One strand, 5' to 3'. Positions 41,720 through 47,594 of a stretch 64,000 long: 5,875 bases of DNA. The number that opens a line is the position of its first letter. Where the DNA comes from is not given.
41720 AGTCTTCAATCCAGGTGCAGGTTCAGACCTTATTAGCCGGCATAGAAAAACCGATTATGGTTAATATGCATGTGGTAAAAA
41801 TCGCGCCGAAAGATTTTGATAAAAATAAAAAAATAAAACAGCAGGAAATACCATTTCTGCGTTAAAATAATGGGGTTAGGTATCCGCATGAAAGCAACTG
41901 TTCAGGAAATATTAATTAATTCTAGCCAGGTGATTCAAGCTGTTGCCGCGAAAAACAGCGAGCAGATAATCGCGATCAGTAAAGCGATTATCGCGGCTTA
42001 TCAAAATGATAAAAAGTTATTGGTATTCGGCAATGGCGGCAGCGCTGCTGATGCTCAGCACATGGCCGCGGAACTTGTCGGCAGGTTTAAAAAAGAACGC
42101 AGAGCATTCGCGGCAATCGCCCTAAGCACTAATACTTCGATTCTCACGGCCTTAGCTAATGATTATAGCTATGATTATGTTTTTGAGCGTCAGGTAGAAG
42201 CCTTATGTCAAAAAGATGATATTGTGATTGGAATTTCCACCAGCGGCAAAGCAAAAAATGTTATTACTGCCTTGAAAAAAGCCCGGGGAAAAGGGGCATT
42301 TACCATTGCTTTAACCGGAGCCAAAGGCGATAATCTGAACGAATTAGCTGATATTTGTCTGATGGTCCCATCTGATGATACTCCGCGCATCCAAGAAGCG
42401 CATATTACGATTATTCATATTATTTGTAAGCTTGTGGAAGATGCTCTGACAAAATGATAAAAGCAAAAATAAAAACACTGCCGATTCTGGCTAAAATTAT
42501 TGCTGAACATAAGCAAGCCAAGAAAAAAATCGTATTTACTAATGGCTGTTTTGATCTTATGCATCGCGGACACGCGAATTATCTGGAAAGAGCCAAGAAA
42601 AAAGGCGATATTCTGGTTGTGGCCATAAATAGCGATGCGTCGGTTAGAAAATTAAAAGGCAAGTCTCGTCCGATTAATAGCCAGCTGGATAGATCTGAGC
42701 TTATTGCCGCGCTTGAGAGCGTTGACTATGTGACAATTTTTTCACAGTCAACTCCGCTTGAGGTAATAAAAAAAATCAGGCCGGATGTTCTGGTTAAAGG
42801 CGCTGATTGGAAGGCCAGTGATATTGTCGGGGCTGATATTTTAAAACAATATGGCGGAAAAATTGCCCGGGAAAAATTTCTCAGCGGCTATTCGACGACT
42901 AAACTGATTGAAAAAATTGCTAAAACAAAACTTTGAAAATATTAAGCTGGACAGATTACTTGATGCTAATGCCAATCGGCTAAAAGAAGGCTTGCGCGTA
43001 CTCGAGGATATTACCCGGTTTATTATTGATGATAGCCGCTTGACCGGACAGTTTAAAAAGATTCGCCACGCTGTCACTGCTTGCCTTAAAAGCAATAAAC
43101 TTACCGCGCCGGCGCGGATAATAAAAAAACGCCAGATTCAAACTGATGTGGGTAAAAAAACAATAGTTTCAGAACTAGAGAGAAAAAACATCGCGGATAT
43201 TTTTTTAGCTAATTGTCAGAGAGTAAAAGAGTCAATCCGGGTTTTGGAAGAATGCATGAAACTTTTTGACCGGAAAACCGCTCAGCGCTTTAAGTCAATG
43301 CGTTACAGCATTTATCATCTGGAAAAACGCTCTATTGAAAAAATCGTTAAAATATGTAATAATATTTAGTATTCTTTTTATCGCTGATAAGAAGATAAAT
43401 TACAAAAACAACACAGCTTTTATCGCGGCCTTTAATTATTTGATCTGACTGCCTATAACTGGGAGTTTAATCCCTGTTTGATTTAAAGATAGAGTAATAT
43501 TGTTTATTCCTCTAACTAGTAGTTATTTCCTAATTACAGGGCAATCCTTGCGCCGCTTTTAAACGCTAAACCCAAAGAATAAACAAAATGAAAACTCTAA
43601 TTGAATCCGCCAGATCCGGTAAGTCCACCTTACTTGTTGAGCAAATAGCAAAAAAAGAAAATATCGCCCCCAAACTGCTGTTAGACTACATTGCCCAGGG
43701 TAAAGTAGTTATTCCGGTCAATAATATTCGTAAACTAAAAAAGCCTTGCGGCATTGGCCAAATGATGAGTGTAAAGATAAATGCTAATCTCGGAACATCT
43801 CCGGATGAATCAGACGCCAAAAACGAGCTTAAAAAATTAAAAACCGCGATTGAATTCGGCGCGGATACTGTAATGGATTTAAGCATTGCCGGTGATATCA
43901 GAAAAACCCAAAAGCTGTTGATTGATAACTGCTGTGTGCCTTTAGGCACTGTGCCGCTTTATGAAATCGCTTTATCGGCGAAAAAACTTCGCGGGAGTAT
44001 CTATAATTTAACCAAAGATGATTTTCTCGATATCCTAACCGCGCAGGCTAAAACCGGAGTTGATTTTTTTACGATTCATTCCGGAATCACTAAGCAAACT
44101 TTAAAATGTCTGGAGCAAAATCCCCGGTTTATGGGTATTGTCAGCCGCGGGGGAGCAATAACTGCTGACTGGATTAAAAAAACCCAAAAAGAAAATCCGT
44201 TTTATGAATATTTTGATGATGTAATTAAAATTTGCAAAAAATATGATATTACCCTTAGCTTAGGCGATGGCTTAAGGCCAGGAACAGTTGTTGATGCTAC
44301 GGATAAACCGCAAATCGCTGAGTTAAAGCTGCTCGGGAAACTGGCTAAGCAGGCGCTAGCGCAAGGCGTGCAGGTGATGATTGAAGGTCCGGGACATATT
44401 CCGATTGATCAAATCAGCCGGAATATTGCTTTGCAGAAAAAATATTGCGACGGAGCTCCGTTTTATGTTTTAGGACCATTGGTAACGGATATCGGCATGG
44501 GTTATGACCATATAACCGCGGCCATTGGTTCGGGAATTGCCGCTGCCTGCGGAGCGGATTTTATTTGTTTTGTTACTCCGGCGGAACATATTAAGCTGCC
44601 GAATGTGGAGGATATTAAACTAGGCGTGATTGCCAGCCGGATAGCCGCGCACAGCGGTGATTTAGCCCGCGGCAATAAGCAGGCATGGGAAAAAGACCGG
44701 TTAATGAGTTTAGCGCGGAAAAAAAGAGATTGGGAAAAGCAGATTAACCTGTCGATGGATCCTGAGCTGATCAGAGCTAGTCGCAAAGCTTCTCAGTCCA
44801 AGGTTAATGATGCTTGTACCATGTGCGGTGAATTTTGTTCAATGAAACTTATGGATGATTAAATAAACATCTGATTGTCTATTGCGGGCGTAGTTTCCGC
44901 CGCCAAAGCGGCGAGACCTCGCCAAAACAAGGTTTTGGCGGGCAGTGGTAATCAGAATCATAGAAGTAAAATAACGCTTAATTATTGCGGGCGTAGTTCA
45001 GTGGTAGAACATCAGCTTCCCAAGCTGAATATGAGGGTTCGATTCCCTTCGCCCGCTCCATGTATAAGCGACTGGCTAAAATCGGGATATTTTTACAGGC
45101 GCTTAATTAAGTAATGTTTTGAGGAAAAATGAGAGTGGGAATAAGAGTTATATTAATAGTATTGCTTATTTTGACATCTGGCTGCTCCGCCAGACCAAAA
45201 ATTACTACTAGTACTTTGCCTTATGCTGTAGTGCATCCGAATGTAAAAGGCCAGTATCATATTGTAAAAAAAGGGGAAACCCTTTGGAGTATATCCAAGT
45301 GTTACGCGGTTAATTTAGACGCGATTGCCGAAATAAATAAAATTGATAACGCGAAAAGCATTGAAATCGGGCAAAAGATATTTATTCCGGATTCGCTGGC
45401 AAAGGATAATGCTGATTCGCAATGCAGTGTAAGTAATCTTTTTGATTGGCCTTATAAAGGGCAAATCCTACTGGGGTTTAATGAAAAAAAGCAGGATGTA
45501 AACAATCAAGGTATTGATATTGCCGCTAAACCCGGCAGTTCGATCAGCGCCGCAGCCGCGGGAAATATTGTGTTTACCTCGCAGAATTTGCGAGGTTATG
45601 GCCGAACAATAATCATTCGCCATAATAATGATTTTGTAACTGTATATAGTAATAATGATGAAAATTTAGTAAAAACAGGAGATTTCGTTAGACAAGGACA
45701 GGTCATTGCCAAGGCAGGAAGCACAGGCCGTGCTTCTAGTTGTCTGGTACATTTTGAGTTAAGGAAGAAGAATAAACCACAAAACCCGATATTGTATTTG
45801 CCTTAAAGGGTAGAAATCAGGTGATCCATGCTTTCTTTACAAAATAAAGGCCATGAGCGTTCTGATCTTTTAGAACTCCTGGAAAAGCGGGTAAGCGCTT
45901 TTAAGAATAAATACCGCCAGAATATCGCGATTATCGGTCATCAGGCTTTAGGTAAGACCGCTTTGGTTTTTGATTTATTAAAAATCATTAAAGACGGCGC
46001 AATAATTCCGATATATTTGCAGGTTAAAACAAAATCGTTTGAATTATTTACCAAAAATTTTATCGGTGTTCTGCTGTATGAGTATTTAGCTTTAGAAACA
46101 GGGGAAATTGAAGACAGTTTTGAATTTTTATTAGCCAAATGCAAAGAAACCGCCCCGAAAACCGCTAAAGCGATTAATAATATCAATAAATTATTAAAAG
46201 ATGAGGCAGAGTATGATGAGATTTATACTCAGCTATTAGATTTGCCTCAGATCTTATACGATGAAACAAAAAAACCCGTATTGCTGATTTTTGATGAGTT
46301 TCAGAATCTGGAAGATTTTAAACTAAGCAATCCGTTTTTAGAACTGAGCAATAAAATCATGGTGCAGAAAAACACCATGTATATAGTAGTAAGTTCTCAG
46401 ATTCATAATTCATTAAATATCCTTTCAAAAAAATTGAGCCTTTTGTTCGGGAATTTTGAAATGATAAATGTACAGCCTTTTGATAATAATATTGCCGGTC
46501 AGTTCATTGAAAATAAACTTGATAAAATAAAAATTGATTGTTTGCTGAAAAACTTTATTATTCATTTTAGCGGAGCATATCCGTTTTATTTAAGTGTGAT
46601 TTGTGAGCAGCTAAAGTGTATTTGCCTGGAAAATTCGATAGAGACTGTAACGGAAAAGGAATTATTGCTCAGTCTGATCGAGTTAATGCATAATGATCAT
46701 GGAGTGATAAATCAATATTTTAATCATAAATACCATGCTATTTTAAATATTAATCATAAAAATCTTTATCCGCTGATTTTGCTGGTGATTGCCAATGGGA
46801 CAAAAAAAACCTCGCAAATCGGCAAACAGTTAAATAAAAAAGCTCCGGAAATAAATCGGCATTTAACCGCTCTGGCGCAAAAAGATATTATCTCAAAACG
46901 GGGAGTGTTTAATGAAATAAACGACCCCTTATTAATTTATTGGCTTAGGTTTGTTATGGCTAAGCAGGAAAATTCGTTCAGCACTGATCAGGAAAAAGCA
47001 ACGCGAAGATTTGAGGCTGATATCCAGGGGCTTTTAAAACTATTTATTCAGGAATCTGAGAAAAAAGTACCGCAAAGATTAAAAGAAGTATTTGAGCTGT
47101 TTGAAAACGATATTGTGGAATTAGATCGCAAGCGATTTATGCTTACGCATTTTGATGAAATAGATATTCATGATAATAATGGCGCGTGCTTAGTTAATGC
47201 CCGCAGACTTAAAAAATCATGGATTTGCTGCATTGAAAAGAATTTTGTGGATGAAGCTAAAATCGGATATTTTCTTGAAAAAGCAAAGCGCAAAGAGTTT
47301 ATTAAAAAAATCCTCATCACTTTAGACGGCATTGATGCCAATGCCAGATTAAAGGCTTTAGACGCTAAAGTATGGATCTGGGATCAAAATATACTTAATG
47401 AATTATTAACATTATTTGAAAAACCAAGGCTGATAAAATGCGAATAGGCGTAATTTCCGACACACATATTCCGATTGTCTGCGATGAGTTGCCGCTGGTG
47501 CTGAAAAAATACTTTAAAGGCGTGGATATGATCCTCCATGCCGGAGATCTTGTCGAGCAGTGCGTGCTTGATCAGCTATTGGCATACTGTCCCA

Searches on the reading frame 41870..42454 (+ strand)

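Call 67: search_protein_families(library=pfam, proteins=[window:41870-42454:+], max_evalue=0.00001)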
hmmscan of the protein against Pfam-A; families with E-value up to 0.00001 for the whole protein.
window:41870-42454:+ (195 aa): 2 families
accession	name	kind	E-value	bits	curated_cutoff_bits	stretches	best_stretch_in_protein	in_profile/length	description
PF13580.11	SIS_2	-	6.1e-28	98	27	1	18-150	6-138/138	SIS domain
PF01380.27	SIS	-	2.4e-12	47.2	25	1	96-172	34-110/131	SIS domain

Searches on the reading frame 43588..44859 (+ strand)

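Call 67: search_protein_families(library=pfam, proteins=[window:43588-44859:+], max_evalue=0.00001)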
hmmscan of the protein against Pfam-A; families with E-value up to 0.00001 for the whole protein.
window:43588-44859:+ (424 aa): 1 family
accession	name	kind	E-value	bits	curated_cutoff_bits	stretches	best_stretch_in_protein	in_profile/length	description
PF01964.24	ThiC_Rad_SAM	-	9.1e-181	601.6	25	1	3-423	1-419/420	Radical SAM ThiC family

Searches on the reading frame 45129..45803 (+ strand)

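Call 67: search_protein_families(library=pfam, proteins=[window:45129-45803:+], max_evalue=0.00001)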
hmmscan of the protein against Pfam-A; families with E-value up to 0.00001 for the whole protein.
window:45129-45803:+ (225 aa): 2 families
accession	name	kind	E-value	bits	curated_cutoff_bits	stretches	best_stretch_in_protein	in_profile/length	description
PF01551.29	Peptidase_M23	-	2.7e-29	101.6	28.7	1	126-220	3-96/96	Peptidase family M23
PF01476.26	LysM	-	3.8e-14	52.8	20.9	1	44-87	1-43/43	LysM domain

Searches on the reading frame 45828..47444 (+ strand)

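Call 67: search_protein_families(library=pfam, proteins=[window:45828-47444:+], max_evalue=0.00001)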
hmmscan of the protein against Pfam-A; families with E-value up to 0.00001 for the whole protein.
window:45828-47444:+ (539 aa): 1 family
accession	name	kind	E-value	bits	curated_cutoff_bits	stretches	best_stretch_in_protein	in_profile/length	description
PF01637.24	ATPase_2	-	5.1e-06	26.9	33.2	1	30-230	20-194/225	ATPase domain predominantly from Archaea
